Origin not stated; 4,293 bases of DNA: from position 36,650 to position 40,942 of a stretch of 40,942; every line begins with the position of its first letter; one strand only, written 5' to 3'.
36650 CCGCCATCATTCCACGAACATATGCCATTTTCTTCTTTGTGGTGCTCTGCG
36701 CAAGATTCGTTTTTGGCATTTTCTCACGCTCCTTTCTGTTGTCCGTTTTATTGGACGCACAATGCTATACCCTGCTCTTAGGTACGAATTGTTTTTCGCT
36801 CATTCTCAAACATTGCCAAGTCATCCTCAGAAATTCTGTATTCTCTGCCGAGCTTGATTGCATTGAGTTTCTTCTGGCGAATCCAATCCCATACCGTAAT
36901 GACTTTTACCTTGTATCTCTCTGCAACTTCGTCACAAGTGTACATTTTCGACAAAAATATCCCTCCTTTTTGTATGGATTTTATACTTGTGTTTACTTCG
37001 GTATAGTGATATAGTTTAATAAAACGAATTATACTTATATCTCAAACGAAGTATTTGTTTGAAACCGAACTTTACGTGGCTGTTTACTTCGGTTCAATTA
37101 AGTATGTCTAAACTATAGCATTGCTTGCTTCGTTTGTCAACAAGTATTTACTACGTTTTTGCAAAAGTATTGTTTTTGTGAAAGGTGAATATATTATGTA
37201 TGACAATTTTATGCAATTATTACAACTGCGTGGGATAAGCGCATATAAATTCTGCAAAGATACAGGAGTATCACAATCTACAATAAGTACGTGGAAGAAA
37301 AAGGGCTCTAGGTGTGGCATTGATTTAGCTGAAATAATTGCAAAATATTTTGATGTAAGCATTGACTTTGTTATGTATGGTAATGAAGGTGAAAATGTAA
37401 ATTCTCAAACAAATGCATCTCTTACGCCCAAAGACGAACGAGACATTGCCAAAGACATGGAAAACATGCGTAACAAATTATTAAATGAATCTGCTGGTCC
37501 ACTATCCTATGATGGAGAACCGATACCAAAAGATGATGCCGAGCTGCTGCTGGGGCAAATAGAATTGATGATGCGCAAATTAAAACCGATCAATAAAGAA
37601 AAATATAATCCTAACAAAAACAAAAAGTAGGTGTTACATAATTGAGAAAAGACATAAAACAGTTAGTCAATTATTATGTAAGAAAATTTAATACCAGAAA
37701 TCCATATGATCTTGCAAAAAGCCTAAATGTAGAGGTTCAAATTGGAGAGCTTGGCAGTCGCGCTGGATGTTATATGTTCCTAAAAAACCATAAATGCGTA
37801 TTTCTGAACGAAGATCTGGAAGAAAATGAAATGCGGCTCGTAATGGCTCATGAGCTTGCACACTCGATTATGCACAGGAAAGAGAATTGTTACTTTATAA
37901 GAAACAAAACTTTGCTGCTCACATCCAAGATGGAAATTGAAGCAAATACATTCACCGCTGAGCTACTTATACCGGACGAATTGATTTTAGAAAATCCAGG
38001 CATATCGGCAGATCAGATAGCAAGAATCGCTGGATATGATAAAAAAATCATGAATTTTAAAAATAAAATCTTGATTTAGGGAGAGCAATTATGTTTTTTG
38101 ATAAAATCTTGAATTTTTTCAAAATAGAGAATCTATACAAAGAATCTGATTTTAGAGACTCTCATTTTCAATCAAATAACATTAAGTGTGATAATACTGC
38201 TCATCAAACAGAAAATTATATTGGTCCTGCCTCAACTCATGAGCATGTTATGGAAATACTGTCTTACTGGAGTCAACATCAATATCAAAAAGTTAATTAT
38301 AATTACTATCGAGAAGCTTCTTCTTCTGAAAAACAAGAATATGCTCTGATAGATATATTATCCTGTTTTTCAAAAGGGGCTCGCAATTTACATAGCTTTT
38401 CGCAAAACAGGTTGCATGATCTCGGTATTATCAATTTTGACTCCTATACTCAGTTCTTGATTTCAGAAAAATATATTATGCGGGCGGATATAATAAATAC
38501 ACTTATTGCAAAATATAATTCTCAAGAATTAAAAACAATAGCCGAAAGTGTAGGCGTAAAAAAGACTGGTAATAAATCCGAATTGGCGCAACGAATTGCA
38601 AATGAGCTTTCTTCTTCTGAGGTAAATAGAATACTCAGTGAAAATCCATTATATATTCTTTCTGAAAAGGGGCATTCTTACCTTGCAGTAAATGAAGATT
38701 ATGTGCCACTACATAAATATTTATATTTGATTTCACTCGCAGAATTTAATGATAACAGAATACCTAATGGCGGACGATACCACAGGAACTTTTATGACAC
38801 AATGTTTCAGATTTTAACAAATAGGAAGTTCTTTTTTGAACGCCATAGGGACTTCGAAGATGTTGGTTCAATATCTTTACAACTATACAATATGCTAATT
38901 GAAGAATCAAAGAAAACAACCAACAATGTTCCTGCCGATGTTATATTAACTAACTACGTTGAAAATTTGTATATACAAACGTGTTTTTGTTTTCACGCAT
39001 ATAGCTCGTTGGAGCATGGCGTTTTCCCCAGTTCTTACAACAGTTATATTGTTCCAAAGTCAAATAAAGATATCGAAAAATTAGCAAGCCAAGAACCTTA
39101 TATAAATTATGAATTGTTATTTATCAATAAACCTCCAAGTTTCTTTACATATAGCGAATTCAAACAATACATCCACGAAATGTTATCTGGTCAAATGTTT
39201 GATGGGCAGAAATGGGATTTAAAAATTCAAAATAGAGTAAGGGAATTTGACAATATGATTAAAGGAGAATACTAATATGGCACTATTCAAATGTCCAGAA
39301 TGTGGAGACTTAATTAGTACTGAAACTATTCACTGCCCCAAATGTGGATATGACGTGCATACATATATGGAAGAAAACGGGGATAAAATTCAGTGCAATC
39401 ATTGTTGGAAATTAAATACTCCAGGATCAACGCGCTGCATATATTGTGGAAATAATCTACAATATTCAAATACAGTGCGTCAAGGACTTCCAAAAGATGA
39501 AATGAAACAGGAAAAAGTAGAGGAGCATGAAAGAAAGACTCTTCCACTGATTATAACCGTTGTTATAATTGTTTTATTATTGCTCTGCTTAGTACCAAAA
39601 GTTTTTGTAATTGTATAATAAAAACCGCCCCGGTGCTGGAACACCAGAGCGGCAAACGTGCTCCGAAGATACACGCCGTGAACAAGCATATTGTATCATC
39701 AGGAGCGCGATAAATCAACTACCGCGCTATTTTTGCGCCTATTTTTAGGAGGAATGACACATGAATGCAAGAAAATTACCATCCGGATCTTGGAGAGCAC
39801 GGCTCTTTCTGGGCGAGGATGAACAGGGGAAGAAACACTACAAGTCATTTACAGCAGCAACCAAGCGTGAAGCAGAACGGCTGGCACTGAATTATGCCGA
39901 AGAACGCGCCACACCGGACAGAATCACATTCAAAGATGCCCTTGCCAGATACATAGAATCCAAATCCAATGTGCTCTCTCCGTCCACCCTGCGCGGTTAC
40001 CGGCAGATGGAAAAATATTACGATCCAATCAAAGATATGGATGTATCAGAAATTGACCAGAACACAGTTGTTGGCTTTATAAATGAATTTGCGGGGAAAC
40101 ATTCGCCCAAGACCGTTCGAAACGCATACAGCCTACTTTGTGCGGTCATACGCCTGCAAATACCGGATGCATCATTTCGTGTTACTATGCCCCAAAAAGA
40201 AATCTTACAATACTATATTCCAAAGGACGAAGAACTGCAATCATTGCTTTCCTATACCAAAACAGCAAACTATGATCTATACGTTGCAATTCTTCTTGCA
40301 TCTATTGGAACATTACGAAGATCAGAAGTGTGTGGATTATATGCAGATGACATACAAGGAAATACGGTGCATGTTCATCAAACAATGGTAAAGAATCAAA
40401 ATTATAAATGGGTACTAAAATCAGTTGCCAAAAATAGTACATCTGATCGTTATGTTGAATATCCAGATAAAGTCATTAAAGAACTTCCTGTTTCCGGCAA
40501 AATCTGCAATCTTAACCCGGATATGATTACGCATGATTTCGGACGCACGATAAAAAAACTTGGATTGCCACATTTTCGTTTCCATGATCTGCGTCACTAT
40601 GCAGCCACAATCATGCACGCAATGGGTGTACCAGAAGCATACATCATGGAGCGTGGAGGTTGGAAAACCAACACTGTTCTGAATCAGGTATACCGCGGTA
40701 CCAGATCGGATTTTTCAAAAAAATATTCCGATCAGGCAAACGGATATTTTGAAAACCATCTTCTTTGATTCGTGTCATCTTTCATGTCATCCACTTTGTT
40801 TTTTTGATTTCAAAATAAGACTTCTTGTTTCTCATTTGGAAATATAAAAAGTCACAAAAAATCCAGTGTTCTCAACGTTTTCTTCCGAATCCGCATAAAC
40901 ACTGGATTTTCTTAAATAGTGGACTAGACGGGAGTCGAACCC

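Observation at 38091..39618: AT-rich two-gene cassette (SAP-motif protein plus membrane-anchored double zinc ribbon) between immA and int: candidate undescribed prophage exclusion/defence module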

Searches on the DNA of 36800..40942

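Call 76: search_rna_families(source=window, start=36800, end=40942, threshold=evalue, max_evalue=0.1)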
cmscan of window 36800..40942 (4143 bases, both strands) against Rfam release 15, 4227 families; matches with E-value up to 0.1: 1.
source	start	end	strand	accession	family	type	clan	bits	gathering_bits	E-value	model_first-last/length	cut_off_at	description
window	40917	40942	-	RF00023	tmRNA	Gene;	CL00001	16.6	47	0.0008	349-374/374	5'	transfer-messenger RNA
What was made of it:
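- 40888..40942 (.): att repeat, which is the 3' end of the tmRNA gene. The second copy is at 1-55. Rfam tmRNA 3' end (call 76).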

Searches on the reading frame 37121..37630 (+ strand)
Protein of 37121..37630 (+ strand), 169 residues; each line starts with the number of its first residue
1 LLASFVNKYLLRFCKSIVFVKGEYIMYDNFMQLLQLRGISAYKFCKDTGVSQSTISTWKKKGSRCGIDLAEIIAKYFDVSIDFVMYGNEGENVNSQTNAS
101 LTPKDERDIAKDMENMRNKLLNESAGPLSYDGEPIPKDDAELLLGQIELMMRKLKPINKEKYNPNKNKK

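Call 3: search_protein_families(library=pfam, proteins=[window:37121-37630:+], max_evalue=1)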
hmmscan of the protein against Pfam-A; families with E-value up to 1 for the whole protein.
window:37121-37630:+ (169 aa): 5 families
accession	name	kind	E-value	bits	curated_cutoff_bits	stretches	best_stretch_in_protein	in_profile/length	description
PF01381.28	HTH_3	-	1.1e-06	29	23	1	32-83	3-54/55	Helix-turn-helix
PF13443.12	HTH_26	-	1.8e-06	28.5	22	1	32-81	4-54/63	Cro/C1-type HTH DNA-binding domain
PF07022.19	Phage_CI_repr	-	1.9e-05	25.3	22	1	43-90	17-63/65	Bacteriophage CI repressor helix-turn-helix domain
PF04814.19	HNF-1_N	-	0.085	13.7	29.7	1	32-63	128-159/175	Hepatocyte nuclear factor 1 (HNF-1), N terminus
PF08279.18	HTH_11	-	0.17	12.2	25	1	31-56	6-33/55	HTH domain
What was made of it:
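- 37196..37630 (+): CI/ImmR-type HTH repressor, first gene of the lysogeny operon. The longest ORF starts at TTG 37121. Gene callers on identical contigs use the 144-aa form. Pfam HTH_3 29 bits and Phage_CI_repr 25 bits (call 3).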

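Call 4: search_protein_families(library=padloc, proteins=[window:37121-37630:+], max_evalue=1)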
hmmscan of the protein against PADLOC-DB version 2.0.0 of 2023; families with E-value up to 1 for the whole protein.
window:37121-37630:+ (169 aa): 6 families
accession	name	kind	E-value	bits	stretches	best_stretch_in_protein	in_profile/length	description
PDLC03954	RmrA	-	0.00019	18.5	1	32-107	17-89/380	-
PDLC02926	HTH_VI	-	0.0023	16.2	1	35-98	11-73/92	-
PDLC04142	capH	-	0.0064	15.5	1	32-118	13-100/103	capH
PDLC03951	RmrA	-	0.018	12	1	31-89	14-72/400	-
PDLC03948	RmrA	-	0.023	11.6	1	29-86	12-69/397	-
PDLC04133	mad1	-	0.032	12.5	1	40-62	7-29/60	mads_1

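Call 5: search_protein_families(library=phrogs, proteins=[window:37121-37630:+], max_evalue=1)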
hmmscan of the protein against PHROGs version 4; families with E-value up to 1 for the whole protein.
window:37121-37630:+ (169 aa): 23 families
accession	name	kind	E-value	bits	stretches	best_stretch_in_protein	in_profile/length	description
phrog_8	-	transcription regulation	3.6e-13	50.7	1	26-114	77-158/346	transcriptional regulator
phrog_4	-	transcription regulation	9.1e-11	42.3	1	30-128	141-227/400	transcriptional repressor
phrog_2967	-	transcription regulation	1.3e-07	32.4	1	25-98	10-83/225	transcriptional regulator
phrog_3037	-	transcription regulation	2.3e-06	28.5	1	43-120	33-111/189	transcriptional repressor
phrog_11423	-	unknown function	5.3e-05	24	1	30-89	14-73/176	-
phrog_18248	-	transcription regulation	0.00052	20.2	1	33-128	10-103/264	transcriptional regulator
phrog_35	-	transcription regulation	0.0012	19.9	1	37-74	85-121/181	transcriptional repressor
phrog_2439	-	transcription regulation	0.0018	18.2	1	33-117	15-102/367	transcriptional regulator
phrog_1994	-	DNA, RNA and nucleotide metabolism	0.0019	19.1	1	29-93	3-67/170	DNA binding protein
phrog_9710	-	unknown function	0.0038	18.3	1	33-99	21-89/95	-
phrog_1529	-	unknown function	0.0098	17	1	37-61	17-41/209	-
phrog_4441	-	DNA, RNA and nucleotide metabolism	0.017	16.5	1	40-79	20-59/98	HTH DNA binding protein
phrog_8898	-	unknown function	0.021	15.6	1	26-62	2-37/70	-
phrog_2328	-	transcription regulation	0.021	15.6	1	34-94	24-80/128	transcriptional repressor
phrog_28812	-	unknown function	0.023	15.7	1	39-62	15-38/191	-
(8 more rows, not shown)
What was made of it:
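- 37196..37630 (+): phrog_8 and phrog_4, transcriptional regulator/repressor (call 5).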

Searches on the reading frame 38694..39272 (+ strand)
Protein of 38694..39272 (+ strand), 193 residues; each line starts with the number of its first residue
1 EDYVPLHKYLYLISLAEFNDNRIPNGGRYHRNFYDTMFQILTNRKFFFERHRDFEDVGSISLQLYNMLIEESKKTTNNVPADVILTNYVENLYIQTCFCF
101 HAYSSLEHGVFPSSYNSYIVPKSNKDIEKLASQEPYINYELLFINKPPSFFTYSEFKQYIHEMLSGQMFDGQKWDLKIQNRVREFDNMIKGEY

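Call 99: predict_structure(alignment_id=A5)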
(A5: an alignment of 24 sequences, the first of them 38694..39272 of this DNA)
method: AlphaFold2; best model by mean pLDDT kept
length: 193 residues; sequences in the alignment: 24
mean_pLDDT: 91.4   pTM: 0.87
mean pLDDT of the five models: 91.4, 87.8, 85.0, 83.2, 82.6
residues with pLDDT >= 90: 139; 70-90: 51; 50-70: 3; < 50: 0
segments of 3 or more residues with pLDDT < 50: none
pLDDT, mean of each block of 10 residues (from residue 1): 76 89 79 92 96 94 96 90 96 94 93 93 88 95 93 97 88 96 96 80
secondary structure, 60 per line:
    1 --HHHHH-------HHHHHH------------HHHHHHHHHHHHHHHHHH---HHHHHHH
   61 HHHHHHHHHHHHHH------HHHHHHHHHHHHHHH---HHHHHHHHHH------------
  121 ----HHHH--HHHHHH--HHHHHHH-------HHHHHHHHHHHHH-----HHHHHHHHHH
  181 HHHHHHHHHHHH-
elements in order: H3-7 H15-20 H33-50 H54-74 H81-95 H99-108 H125-128 H131-136 H139-145 H153-165 H171-192

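Call 101: fold_search(model_id=the predicted structure, library=pdb)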
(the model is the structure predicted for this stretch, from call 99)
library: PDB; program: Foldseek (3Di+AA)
matches with E <= 10: 239; with E <= 0.001: 0
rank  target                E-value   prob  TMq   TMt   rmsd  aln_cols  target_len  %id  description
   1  4u1c_A                3.1e-01  0.20  0.21  0.17  15.5       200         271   14  Crystal structure of the eIF3a/eIF3c PCI-domain heterodimer (released 2014-09-10)
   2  8gs2_B                5.1e-01  0.33  0.25  0.13  11.3       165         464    9  Structure of the Cas7-11-Csx29-guide RNA-target RNA (non-matching PFS) complex (released 2022-11-09)
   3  5jr9_B                5.9e-01  0.13  0.20  0.21  12.1       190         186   16  Crystal structure of apo-NeC3PO (released 2016-09-28)
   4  3msv_B                9.7e-01  0.28  0.27  0.17  17.3       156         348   13  The hypoxic regulator of sterol synthesis Nro1 is a nuclear import adaptor (released 2011-04-20)
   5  5krw_MODEL_1_A        1.1e+00  0.18  0.22  0.26  14.5       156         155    8  Recognition and targeting mechanisms by chaperones in flagella assembly and operation (released 2016-08-17)
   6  3qtn                  1.1e+00  0.15  0.25  0.16  13.6       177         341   15  Structure of S. pombe nuclear import adaptor Nro1 (Space group P6522) (released 2011-09-21)
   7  4n5c_B                1.1e+00  0.14  0.24  0.08  15.3       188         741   14  Crystal structure of Ypp1 (released 2014-01-22)
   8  4u1d_B                1.1e+00  0.13  0.25  0.14  15.2       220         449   13  Structure of the PCI domain of translation initiation factor eIF3a (released 2014-09-10)
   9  2xev_C                1.2e+00  0.13  0.19  0.28  16.4       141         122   13  Crystal structure of the TPR domain of Xanthomonas campestris ybgF (released 2010-09-15)
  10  5k7v_A                1.2e+00  0.11  0.20  0.15  13.3       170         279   13  Computational Design of Self-Assembling Cyclic Protein Homooligomers (released 2017-04-12)
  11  5jr9_A                1.2e+00  0.07  0.16  0.17  15.2       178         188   16  Crystal structure of apo-NeC3PO (released 2016-09-28)
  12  8qca_B                1.3e+00  0.21  0.28  0.09  15.1       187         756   14  CryoEM structure of a S. Cerevisiae Ski2387 complex in the closed state bound to RNA (released 2023-11-15)
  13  8g9j                  1.3e+00  0.16  0.28  0.28  11.7       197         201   12  Geometrically programmable nanomaterial construction using regularized protein building blocks (released 2024-03-13)
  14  6vfk_B                1.3e+00  0.13  0.22  0.18  11.9       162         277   11  De novo designed tetrahedral nanoparticle T33_dn10 displaying 4 copies of BG505-SOSIP trimer on the surface (released 2020-07-22)
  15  5jrc_A                1.4e+00  0.06  0.16  0.16  15.0       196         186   14  Crystal structure of NeC3PO in complex with ssRNA. (released 2016-09-28)
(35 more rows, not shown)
